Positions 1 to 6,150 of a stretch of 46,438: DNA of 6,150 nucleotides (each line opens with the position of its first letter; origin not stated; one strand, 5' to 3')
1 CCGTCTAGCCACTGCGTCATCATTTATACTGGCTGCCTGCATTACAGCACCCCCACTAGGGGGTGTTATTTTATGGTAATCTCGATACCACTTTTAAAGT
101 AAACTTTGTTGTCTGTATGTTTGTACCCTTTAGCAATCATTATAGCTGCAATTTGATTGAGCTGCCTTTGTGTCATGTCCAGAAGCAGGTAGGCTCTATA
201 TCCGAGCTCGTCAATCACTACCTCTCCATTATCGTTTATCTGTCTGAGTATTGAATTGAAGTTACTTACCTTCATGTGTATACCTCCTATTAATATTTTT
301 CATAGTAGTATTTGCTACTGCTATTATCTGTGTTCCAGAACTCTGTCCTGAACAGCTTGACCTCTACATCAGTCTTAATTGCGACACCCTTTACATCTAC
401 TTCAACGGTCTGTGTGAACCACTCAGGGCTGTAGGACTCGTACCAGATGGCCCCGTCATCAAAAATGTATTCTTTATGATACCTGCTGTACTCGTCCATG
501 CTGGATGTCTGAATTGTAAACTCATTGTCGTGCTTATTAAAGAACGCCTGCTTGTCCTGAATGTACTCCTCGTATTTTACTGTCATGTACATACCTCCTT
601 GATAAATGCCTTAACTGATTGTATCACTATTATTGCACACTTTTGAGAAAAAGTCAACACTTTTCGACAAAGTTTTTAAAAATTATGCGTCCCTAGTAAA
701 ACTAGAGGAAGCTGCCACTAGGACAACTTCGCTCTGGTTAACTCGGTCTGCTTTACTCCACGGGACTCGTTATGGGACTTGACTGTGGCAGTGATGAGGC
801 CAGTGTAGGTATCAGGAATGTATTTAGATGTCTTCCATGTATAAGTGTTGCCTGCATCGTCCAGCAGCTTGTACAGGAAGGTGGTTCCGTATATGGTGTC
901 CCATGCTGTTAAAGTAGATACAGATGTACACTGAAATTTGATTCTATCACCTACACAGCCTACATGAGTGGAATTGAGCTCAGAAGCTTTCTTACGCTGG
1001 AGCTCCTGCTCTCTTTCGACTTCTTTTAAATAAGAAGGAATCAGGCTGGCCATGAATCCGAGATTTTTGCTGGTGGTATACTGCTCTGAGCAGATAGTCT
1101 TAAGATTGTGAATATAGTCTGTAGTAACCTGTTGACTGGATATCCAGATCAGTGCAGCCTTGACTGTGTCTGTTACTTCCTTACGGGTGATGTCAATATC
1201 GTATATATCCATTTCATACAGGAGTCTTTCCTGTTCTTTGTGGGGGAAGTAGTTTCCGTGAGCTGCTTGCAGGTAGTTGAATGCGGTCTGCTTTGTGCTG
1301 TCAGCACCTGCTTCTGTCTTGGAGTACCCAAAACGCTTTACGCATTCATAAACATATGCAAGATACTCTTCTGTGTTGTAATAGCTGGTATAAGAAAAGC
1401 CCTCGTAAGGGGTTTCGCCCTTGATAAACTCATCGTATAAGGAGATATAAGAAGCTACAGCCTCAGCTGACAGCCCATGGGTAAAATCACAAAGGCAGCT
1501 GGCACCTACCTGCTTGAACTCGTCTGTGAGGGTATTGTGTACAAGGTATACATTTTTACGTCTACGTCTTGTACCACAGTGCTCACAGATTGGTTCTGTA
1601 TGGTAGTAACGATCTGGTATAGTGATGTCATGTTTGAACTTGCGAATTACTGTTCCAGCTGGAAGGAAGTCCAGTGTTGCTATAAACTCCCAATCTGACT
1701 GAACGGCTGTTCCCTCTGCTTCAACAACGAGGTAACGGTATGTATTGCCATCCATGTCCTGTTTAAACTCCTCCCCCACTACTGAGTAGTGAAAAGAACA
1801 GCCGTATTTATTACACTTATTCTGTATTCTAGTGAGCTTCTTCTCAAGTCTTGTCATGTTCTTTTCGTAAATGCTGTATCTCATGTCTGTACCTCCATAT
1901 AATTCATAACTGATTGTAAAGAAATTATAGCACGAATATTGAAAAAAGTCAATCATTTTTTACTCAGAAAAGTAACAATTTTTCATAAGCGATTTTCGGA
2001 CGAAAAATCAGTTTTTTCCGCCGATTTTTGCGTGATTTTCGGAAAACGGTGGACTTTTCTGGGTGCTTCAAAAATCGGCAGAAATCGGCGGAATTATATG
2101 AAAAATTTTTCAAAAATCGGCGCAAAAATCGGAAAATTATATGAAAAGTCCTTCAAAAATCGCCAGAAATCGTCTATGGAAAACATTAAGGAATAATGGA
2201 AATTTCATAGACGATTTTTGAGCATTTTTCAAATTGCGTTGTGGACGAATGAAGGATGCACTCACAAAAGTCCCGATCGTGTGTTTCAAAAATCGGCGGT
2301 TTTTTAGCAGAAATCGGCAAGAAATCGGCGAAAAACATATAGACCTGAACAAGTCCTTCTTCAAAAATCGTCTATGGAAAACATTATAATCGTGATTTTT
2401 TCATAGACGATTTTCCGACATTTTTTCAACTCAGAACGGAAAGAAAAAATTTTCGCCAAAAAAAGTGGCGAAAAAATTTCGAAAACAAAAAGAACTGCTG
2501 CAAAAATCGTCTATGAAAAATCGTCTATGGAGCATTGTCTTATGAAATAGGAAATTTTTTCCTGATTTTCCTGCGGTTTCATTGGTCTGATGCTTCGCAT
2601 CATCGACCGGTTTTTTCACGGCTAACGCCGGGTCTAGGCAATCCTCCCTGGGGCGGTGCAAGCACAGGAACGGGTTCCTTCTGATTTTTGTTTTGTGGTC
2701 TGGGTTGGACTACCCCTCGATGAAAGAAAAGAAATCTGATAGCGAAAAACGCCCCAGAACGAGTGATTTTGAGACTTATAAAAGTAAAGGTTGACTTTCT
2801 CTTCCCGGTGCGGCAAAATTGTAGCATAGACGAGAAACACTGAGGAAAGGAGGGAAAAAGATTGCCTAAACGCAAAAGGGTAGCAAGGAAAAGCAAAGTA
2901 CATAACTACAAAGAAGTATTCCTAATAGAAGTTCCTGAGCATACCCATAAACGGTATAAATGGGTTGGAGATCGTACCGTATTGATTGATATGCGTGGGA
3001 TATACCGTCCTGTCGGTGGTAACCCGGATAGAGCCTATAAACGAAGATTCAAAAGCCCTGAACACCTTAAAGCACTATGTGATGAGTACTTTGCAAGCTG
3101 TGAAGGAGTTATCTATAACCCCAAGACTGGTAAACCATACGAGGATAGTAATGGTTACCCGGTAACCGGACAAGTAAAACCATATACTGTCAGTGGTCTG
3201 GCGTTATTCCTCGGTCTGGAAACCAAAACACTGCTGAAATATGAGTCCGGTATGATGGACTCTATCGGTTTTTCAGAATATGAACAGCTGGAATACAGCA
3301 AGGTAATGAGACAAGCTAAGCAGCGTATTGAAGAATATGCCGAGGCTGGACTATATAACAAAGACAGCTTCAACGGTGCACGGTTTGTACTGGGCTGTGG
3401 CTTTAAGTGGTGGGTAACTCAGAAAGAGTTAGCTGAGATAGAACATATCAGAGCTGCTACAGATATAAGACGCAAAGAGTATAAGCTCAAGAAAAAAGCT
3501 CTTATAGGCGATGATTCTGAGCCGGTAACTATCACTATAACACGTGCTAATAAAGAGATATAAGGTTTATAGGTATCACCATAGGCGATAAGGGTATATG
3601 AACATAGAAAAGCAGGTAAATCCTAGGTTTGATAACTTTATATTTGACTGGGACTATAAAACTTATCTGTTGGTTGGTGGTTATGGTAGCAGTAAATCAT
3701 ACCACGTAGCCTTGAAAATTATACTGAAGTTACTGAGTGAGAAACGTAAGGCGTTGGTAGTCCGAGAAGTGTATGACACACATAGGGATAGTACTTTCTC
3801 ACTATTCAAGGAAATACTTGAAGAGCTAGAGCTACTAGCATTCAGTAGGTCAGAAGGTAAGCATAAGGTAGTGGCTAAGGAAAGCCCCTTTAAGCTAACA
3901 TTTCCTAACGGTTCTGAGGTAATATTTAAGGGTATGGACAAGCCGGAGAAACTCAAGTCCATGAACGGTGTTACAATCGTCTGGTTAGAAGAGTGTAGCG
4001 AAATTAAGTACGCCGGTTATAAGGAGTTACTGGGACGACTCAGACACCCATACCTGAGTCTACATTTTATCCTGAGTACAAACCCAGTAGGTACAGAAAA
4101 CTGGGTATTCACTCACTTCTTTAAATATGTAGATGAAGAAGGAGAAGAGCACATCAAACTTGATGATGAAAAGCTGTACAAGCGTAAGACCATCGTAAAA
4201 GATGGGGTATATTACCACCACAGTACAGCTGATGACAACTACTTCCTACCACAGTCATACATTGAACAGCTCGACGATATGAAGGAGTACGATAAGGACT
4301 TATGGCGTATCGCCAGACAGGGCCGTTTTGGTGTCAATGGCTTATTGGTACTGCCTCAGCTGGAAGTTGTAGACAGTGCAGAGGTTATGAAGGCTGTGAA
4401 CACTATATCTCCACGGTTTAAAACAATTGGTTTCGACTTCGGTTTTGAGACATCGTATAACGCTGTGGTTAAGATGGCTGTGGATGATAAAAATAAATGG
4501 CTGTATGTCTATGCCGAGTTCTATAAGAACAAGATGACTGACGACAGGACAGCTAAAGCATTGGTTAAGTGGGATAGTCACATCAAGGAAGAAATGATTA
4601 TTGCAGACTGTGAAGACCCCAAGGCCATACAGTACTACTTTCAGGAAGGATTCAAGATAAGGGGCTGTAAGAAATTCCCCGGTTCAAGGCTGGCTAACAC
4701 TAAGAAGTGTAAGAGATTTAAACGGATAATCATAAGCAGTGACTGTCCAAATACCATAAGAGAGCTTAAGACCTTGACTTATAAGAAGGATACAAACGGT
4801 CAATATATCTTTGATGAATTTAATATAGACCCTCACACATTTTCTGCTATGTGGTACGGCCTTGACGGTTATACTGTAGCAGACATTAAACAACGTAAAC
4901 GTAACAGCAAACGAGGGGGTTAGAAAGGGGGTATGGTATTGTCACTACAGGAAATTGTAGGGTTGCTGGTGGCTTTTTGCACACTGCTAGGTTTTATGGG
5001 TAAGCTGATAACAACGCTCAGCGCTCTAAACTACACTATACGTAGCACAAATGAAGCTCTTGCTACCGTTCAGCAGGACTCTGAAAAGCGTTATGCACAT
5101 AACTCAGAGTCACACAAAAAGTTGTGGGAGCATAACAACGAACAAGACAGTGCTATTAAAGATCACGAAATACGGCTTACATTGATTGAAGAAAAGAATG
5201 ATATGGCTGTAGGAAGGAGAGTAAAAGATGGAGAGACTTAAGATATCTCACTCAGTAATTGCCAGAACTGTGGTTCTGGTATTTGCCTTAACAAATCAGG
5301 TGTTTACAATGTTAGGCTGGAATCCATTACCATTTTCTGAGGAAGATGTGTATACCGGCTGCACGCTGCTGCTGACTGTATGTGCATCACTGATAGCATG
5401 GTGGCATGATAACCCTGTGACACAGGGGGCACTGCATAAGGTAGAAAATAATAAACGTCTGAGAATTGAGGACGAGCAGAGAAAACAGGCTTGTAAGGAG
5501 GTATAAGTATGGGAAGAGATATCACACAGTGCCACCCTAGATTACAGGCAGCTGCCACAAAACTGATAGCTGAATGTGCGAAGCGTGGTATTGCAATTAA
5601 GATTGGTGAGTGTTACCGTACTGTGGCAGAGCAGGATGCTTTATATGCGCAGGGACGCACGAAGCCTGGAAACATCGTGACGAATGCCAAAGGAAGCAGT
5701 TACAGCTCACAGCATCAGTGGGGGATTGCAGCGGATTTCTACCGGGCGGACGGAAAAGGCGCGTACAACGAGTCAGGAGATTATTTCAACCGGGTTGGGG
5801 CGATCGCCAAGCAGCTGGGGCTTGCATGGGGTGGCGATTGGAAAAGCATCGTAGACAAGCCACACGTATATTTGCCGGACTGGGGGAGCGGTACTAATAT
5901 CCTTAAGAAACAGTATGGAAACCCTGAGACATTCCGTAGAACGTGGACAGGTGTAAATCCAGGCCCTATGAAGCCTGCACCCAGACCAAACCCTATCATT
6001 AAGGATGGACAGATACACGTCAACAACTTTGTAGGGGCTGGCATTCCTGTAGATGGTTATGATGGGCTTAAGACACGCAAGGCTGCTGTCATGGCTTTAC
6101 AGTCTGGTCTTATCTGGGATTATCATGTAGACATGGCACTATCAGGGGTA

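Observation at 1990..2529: Dense array of AAATCG-core iterons in the 900-bp divergent early/late intergenic region (candidate origin or pac/operator array)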

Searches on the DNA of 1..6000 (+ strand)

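Call 10: search_dna_similar(query=window:1-6000:+, collection=phages, mode=distant, max_rows=20)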
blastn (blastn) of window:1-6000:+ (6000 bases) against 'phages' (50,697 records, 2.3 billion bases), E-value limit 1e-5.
Records with a match: 11; places in all: 11; records where one place covers at least 80% of the query: 0.
Best place of each record, by identity: 60-80% 11.
By first word of the organism name: Clostridium 5; Bacillus 3; bajarodcaudo 1; Dulem 1; Bacteriophage 1.
By host as written in the record: Clostridium_AP sp000509125 DA266 4; Bacillus subtilis subsp. natto 2; Clostridium perfringens 1; Peromyscus fraterculus 1; Varecia variegata 1; - 1; Bacillus mycoides MC118 1.
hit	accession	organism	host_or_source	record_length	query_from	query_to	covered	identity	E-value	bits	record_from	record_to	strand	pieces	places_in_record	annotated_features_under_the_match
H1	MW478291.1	Clostridium phage phiCp-D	Clostridium perfringens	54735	4429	4889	8%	66.7%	8e-24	120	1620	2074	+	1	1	terminase large subunit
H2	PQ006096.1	bajarodcaudo virus 5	Peromyscus fraterculus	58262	3901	4358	8%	64.9%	6e-13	84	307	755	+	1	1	large terminase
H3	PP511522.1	Dulem virus 35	Varecia variegata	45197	5628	5927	5%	69.0%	6e-19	104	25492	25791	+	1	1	L-Ala-D-Glu peptidase like protein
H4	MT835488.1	Bacteriophage sp.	human fecal samples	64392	5620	5885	4%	69.6%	3e-17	99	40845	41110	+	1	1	record has no annotation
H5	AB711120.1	Bacillus phage PM1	Bacillus subtilis subsp. natto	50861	3892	4124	4%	69.8%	3e-17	100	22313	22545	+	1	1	hypothetical protein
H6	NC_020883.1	Bacillus phage PM1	Bacillus subtilis subsp. natto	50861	3892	4124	4%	69.8%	3e-17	100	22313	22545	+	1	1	terminase large subunit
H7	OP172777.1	Clostridium phage CS266P3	Clostridium_AP sp000509125 DA266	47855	3931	4149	4%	69.4%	2e-13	87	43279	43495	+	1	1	terminase large subunit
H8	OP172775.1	Clostridium phage CS266P1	Clostridium_AP sp000509125 DA266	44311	3931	4122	3%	70.3%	2e-13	87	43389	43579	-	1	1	terminase large subunit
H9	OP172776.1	Clostridium phage CS266P2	Clostridium_AP sp000509125 DA266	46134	3931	4122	3%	70.3%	2e-13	87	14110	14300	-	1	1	terminase large subunit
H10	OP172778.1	Clostridium phage CS266P4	Clostridium_AP sp000509125 DA266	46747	3931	4122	3%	70.3%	2e-13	87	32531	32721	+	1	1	terminase large subunit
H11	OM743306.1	Bacillus phage vB_BcgM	Bacillus mycoides MC118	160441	5612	5687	1%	77.6%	7e-6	62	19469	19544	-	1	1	cwlK: endolysin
